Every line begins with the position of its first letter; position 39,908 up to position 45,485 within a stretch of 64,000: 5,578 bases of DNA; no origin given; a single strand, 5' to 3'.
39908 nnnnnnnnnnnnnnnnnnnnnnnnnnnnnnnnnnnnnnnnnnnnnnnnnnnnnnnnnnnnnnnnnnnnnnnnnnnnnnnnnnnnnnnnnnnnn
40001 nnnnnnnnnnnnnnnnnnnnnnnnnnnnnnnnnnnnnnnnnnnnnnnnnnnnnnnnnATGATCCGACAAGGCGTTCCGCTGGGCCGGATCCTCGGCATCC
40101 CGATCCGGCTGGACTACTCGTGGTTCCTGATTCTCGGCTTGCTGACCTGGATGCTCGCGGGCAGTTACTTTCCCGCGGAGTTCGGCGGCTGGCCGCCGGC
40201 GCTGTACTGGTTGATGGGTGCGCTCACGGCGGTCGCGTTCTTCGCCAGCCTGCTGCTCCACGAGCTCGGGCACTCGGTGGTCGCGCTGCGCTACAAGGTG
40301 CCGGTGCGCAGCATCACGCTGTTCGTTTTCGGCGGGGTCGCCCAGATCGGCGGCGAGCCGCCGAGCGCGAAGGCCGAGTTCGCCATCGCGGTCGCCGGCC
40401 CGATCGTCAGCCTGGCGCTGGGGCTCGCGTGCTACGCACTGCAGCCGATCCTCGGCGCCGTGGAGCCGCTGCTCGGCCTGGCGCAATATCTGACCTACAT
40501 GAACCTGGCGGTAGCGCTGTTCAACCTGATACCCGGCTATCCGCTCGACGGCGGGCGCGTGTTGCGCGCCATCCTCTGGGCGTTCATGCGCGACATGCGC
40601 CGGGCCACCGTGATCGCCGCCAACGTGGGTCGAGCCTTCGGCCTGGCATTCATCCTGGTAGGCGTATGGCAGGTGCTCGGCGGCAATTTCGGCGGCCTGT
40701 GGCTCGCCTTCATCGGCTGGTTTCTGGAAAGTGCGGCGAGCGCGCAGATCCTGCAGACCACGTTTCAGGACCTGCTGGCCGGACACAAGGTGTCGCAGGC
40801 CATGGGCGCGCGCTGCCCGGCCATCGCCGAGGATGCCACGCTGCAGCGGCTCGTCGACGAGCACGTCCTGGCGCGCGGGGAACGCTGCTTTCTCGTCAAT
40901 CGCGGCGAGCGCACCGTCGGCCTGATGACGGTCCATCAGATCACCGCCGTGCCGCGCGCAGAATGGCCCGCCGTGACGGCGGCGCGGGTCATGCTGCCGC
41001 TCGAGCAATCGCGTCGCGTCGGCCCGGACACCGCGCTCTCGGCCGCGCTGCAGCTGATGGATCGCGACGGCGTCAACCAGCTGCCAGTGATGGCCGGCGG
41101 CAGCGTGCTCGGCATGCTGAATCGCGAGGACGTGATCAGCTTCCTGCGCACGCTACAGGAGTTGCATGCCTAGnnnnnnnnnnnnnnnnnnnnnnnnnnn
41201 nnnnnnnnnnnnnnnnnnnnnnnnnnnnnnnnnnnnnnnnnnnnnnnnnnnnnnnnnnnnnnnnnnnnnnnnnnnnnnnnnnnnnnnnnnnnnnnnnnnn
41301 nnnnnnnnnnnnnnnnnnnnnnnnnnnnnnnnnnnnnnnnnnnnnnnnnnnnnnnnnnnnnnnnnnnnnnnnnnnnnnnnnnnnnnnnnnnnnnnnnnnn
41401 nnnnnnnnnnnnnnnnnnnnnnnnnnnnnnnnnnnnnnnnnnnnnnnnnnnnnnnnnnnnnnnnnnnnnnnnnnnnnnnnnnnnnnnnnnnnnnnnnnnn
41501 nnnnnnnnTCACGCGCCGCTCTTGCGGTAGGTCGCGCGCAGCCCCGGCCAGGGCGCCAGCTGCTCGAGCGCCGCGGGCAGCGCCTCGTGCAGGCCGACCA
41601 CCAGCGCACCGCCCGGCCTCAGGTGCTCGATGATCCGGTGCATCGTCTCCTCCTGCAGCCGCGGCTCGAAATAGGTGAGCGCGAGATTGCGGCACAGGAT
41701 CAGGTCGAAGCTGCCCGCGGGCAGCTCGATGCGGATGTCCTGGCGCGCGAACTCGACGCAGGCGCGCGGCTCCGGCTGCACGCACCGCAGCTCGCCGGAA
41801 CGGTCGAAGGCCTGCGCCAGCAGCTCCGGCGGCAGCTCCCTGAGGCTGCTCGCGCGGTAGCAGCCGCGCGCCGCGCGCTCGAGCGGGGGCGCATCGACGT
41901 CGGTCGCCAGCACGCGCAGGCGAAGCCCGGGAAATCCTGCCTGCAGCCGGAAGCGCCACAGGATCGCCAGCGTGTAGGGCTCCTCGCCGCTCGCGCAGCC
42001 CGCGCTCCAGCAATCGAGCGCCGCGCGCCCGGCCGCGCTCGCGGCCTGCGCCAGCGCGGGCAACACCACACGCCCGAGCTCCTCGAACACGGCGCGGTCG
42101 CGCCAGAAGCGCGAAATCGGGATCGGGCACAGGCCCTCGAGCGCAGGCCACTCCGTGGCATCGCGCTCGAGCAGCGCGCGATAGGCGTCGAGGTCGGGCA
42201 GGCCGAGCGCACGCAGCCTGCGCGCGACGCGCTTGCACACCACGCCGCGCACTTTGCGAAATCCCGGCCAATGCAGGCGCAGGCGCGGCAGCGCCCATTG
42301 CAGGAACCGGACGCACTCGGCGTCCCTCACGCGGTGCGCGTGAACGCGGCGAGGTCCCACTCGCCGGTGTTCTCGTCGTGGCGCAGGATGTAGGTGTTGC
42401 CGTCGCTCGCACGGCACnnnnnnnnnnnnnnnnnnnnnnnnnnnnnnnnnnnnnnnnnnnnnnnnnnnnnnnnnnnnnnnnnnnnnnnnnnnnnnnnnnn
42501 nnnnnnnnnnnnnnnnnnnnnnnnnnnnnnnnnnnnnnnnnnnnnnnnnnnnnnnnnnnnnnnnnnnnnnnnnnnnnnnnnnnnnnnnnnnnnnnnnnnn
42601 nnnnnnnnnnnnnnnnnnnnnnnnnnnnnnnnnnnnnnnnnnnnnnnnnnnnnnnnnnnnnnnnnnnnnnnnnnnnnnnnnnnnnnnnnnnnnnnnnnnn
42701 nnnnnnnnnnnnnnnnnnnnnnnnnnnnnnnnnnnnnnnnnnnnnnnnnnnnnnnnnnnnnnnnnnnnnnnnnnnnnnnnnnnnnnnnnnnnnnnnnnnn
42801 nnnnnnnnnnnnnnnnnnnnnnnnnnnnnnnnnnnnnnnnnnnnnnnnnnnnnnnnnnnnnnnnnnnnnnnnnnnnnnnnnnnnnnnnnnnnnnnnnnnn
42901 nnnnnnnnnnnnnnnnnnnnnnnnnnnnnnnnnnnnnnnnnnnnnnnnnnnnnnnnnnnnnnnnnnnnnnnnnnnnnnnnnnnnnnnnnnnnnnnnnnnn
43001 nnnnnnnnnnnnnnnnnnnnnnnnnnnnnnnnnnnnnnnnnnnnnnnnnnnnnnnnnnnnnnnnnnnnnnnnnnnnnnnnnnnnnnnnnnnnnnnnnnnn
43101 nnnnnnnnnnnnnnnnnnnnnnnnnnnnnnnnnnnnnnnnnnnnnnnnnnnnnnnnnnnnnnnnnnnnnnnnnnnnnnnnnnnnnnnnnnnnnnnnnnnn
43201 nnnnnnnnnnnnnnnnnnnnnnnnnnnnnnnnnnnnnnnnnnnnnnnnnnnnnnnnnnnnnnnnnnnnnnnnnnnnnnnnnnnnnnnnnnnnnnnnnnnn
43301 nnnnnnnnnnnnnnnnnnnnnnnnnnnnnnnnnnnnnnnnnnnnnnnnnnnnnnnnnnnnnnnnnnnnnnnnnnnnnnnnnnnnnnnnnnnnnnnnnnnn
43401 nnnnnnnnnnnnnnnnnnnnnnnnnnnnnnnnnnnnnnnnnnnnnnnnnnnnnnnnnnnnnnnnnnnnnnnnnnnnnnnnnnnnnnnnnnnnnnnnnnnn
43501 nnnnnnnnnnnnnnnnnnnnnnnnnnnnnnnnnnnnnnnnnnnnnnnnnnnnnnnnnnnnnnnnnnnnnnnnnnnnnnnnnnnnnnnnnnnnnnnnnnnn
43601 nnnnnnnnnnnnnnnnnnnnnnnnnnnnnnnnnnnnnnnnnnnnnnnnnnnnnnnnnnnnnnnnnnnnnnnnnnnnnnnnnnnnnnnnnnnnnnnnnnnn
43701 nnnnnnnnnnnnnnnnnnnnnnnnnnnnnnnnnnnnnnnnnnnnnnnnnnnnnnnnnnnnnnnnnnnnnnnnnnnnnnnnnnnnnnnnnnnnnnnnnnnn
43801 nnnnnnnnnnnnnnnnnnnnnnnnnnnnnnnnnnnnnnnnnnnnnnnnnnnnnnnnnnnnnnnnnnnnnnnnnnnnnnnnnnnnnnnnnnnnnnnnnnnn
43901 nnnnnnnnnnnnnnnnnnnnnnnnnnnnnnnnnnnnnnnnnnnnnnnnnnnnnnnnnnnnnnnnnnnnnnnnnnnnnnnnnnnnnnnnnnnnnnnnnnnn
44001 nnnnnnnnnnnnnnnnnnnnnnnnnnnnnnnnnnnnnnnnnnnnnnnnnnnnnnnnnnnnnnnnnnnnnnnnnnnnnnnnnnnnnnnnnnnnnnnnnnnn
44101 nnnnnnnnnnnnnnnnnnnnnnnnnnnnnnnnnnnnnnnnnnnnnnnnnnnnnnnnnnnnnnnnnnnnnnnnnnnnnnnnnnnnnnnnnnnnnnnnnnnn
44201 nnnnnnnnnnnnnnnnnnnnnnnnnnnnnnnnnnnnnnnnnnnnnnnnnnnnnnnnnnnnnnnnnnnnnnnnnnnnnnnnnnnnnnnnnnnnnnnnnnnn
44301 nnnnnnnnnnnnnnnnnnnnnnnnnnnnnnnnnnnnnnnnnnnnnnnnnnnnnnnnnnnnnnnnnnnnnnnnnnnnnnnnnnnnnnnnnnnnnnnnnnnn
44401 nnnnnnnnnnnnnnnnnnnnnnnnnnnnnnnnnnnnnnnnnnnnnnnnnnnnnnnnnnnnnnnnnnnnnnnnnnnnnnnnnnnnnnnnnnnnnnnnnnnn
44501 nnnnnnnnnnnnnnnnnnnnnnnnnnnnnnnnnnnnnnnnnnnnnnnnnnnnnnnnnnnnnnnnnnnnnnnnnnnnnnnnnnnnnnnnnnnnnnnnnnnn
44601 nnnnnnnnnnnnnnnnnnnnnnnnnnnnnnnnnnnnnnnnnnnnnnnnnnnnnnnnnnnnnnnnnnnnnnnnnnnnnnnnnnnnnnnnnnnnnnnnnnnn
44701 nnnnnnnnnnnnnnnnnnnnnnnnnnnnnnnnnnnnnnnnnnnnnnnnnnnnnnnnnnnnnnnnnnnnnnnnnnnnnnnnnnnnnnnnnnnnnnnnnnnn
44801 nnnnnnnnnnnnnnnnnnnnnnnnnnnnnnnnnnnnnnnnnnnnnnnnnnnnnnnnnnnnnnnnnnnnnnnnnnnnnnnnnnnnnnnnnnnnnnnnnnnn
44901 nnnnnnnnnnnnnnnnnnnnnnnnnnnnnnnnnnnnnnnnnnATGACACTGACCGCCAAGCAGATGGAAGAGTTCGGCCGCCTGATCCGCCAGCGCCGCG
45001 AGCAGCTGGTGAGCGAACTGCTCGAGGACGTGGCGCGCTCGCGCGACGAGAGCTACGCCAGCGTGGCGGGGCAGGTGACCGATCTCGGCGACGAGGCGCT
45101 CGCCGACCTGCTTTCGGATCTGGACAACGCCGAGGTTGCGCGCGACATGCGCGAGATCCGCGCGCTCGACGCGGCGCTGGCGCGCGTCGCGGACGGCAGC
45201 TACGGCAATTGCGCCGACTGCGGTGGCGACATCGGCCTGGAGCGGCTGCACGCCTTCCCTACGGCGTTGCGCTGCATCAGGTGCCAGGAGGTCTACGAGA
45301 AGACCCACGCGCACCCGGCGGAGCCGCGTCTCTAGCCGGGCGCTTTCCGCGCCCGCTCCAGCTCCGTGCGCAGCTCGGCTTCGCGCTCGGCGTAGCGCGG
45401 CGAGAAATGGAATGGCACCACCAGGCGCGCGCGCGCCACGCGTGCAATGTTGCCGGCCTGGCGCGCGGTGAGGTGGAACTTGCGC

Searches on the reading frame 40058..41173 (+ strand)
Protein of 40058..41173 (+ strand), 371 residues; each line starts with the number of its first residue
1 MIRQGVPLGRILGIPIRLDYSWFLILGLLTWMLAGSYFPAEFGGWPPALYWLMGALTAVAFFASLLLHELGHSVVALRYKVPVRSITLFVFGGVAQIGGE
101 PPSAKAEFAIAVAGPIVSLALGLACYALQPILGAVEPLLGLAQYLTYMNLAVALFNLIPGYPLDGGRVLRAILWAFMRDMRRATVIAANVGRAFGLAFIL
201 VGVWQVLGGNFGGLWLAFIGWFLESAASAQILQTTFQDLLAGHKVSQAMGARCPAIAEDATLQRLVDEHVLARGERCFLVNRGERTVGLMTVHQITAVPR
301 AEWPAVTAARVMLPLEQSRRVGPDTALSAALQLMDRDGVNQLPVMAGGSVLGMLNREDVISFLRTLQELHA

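Call 21: search_protein_families(library=pfam, proteins=[window:40058-41173:+], max_evalue=0.001)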
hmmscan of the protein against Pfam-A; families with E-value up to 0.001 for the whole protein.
window:40058-41173:+ (371 aa): 3 families
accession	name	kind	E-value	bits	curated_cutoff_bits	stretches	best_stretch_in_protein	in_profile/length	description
PF02163.28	Peptidase_M50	-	7.1e-23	81.5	27.2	2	57-129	2-100/221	Peptidase family M50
PF00571.33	CBS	-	6.3e-08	33.3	24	1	321-363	12-55/57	CBS domain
PF13398.12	Peptidase_M50B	-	0.00025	21.3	26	1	59-144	19-103/201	Peptidase M50B-like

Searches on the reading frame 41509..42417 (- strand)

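Call 42: search_protein_families(library=pfam, proteins=[window:41509-42417:-], max_evalue=0.001)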
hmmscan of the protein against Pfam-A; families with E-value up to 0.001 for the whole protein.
window:41509-42417:- (302 aa): 5 families
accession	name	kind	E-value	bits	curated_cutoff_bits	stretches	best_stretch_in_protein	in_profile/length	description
PF01739.24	CheR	-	7.6e-39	133.6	27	1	102-283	3-182/195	CheR methyltransferase, SAM binding domain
PF13649.12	Methyltransf_25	-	5.1e-06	27.5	27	1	220-270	47-97/97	Methyltransferase domain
PF08242.18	Methyltransf_12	-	0.00011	23.3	30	0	209-272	39-98/98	Methyltransferase domain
PF03705.20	CheR_N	-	0.00014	21.9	27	1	62-86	28-52/53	CheR methyltransferase, all-alpha domain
PF08241.18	Methyltransf_11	-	0.00032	21.7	21.2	1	216-274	43-95/95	Methyltransferase domain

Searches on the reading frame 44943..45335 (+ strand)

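Call 42: search_protein_families(library=pfam, proteins=[window:44943-45335:+], max_evalue=0.001)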
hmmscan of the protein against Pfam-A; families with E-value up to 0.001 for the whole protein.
window:44943-45335:+ (130 aa): 1 family
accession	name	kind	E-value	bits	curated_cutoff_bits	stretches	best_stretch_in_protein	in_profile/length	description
PF01258.23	zf-dskA_traR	-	9.3e-14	51.6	24.9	1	85-120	1-36/36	Prokaryotic dksA/traR C4-type zinc finger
